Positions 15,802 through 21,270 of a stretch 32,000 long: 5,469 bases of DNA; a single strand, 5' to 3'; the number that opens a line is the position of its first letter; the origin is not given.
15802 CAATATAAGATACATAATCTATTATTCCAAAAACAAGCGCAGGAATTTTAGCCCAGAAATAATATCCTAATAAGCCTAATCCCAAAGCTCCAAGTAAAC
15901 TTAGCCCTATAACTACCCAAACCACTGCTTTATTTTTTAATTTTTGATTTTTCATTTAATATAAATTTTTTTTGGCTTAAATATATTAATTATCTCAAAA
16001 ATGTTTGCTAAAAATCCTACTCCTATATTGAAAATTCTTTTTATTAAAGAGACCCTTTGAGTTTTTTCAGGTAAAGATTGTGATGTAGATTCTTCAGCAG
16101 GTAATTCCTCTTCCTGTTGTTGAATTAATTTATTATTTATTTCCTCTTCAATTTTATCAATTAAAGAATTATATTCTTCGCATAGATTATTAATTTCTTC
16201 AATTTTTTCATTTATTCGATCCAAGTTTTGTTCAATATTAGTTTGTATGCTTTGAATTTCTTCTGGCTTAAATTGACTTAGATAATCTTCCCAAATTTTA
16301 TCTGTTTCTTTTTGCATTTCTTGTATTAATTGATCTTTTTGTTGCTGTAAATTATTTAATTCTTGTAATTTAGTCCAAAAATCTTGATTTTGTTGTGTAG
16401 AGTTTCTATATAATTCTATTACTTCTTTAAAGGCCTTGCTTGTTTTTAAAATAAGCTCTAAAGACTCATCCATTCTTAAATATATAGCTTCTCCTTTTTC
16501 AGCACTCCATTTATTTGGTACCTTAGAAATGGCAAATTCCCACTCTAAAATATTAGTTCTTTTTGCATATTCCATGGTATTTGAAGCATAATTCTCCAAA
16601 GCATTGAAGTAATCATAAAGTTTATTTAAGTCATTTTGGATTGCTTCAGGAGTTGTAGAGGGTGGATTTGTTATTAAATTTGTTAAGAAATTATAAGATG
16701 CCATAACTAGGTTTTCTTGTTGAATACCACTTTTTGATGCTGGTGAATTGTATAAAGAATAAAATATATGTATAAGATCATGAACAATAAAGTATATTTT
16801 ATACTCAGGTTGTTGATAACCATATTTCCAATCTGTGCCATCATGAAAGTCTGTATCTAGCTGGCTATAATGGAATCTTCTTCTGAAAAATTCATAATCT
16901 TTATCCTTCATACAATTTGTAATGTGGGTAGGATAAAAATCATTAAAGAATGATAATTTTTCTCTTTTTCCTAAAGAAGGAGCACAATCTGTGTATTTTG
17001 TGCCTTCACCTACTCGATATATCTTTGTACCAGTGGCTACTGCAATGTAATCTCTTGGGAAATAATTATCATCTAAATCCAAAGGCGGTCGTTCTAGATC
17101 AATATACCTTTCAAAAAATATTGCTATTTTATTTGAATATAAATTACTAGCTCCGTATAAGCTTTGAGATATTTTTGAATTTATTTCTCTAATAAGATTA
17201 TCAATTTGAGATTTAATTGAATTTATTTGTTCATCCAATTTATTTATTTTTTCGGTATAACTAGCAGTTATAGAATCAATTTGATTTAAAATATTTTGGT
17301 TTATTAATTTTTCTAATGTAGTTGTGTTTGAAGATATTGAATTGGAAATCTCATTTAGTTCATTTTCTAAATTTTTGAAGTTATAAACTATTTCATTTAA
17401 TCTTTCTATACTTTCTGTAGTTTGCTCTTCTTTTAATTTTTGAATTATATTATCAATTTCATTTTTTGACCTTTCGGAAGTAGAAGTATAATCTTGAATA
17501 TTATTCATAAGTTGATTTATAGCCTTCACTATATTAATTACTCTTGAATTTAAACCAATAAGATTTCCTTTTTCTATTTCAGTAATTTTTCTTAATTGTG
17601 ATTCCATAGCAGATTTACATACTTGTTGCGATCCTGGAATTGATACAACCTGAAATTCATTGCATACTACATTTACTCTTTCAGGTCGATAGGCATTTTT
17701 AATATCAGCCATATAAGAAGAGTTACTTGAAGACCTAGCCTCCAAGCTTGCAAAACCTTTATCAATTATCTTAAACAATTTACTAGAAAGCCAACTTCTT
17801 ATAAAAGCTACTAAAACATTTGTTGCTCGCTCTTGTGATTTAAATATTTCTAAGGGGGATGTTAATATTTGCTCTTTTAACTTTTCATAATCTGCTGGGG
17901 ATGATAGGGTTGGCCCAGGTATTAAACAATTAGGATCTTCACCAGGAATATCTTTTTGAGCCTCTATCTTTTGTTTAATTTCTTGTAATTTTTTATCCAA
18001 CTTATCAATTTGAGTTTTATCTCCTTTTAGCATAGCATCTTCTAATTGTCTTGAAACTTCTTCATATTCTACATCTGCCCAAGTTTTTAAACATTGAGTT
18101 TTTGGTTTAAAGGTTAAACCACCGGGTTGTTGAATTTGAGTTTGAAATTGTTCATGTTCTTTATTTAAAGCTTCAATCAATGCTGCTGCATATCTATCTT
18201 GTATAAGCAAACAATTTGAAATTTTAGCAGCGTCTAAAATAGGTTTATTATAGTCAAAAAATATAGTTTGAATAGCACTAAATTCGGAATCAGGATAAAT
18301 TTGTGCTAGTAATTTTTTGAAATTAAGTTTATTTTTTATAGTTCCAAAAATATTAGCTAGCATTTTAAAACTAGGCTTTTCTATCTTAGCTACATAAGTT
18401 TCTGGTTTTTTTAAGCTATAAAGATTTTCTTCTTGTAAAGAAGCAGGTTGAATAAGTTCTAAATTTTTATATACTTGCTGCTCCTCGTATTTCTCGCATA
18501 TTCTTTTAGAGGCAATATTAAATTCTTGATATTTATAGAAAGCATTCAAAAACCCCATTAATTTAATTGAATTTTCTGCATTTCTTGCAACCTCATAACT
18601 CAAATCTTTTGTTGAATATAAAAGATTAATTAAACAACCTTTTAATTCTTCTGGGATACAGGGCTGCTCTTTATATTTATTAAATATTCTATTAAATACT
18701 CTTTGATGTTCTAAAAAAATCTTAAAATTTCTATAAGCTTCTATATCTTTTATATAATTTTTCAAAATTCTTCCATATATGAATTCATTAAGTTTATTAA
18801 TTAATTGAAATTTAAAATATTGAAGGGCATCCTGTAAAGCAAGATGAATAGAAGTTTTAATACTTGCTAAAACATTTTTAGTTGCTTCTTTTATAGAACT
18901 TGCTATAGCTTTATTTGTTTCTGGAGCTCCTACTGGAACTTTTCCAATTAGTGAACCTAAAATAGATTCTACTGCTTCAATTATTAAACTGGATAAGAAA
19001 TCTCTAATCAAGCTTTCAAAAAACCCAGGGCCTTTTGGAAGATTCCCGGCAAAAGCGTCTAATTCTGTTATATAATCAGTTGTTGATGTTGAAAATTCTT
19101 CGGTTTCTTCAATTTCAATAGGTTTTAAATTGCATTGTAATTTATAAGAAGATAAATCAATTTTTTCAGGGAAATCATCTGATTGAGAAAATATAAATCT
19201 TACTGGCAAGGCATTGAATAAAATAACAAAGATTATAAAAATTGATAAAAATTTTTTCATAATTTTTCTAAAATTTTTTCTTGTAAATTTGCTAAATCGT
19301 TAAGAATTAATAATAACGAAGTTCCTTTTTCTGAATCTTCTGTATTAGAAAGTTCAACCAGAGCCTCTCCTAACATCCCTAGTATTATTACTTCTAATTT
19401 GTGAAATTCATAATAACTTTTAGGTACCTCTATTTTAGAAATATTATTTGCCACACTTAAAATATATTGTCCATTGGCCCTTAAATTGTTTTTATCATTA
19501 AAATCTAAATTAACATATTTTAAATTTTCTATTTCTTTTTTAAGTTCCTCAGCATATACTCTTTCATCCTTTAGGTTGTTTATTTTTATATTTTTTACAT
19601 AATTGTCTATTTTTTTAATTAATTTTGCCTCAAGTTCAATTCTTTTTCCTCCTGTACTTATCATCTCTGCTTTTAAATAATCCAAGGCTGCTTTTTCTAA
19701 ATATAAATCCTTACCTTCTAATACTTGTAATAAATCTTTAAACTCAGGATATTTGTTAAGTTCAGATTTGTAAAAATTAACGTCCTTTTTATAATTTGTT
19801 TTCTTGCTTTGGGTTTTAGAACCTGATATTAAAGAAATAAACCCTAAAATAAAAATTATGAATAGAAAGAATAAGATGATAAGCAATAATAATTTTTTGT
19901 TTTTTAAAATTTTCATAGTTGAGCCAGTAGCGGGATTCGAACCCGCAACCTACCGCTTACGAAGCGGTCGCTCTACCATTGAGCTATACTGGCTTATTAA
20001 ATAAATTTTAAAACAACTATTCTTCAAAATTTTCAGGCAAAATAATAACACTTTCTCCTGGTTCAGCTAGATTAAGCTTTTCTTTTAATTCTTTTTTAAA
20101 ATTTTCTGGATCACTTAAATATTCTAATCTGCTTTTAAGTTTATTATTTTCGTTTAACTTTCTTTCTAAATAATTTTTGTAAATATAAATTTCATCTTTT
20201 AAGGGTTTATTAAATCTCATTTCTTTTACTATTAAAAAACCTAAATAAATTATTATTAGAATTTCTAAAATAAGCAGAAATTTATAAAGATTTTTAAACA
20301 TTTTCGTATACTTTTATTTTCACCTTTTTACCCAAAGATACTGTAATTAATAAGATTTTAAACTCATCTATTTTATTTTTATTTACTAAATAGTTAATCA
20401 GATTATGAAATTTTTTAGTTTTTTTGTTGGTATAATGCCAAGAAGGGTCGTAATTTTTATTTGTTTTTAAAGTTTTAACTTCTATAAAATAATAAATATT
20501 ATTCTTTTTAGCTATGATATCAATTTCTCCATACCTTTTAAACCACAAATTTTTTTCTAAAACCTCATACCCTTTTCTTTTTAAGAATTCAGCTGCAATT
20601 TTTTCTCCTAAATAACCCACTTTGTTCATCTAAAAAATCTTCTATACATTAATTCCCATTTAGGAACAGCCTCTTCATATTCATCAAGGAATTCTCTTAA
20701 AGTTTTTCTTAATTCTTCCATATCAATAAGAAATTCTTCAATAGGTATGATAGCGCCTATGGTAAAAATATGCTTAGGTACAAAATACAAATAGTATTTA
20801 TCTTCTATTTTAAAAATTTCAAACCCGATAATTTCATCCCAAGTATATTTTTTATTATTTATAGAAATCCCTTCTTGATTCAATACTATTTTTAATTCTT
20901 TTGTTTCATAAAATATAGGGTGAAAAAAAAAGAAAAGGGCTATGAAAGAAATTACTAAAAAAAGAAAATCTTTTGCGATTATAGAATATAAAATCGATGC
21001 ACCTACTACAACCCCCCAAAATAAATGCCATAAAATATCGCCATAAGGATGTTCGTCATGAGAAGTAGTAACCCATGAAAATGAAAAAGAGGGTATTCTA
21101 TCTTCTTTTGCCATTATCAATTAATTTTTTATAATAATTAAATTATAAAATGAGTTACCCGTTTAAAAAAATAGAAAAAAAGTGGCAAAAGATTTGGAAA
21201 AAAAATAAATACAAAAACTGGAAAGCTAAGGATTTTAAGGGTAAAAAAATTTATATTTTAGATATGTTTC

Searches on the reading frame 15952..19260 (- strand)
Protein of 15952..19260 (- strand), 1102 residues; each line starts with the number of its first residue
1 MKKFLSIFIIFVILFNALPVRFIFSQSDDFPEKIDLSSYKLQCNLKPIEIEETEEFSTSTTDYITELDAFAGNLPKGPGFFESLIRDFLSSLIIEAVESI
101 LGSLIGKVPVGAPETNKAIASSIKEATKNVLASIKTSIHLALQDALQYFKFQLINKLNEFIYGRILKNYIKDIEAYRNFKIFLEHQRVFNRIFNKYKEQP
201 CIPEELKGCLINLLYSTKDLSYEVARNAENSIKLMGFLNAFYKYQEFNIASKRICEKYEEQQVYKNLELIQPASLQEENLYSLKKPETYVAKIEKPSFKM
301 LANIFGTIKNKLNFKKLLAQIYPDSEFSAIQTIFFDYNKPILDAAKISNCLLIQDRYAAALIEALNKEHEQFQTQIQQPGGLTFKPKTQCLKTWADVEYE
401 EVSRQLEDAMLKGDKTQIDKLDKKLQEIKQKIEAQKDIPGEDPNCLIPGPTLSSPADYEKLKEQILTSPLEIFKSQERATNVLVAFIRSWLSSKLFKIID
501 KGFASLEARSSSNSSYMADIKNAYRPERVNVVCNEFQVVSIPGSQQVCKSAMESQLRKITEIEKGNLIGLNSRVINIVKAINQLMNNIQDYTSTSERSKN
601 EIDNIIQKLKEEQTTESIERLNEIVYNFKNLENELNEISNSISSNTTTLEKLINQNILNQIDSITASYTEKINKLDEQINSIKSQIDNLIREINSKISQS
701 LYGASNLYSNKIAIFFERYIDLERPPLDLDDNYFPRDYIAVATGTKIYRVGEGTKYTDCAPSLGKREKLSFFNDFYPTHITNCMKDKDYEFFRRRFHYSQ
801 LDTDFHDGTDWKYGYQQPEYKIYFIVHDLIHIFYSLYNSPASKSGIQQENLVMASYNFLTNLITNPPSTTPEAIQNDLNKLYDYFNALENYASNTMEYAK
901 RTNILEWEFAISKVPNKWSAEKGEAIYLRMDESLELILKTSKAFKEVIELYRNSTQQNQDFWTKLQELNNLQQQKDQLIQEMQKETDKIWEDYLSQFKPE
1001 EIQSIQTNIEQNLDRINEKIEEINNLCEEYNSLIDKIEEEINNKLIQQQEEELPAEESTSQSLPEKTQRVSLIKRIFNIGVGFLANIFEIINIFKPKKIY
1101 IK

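Call 6: search_protein_families(library=pfam, proteins=[window:15952-19260:-], max_evalue=0.01)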
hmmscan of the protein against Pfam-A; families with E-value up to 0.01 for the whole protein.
window:15952-19260:- (1102 aa): 3 families
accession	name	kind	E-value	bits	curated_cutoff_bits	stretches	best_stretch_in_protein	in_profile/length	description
PF04108.17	ATG17_like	-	2.2e-05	24.6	43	1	569-701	28-161/355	Autophagy protein ATG17-like domain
PF13166.12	AAA_13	-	0.00058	19.1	36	0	556-694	306-440/713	AAA domain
PF19443.4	DAHL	-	0.0038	17.4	38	1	578-680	121-218/221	DAHL domain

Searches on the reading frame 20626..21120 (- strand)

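Call 7: search_protein_families(library=pfam, proteins=[window:20626-21120:-], max_evalue=0.01)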
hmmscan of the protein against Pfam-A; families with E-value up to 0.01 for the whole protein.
window:20626-21120:- (164 aa): 1 family
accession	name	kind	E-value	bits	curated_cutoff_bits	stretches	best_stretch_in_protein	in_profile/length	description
PF01027.25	Bax1-I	-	0.0019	18.4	34.1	1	12-77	110-174/207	Inhibitor of apoptosis-promoting Bax1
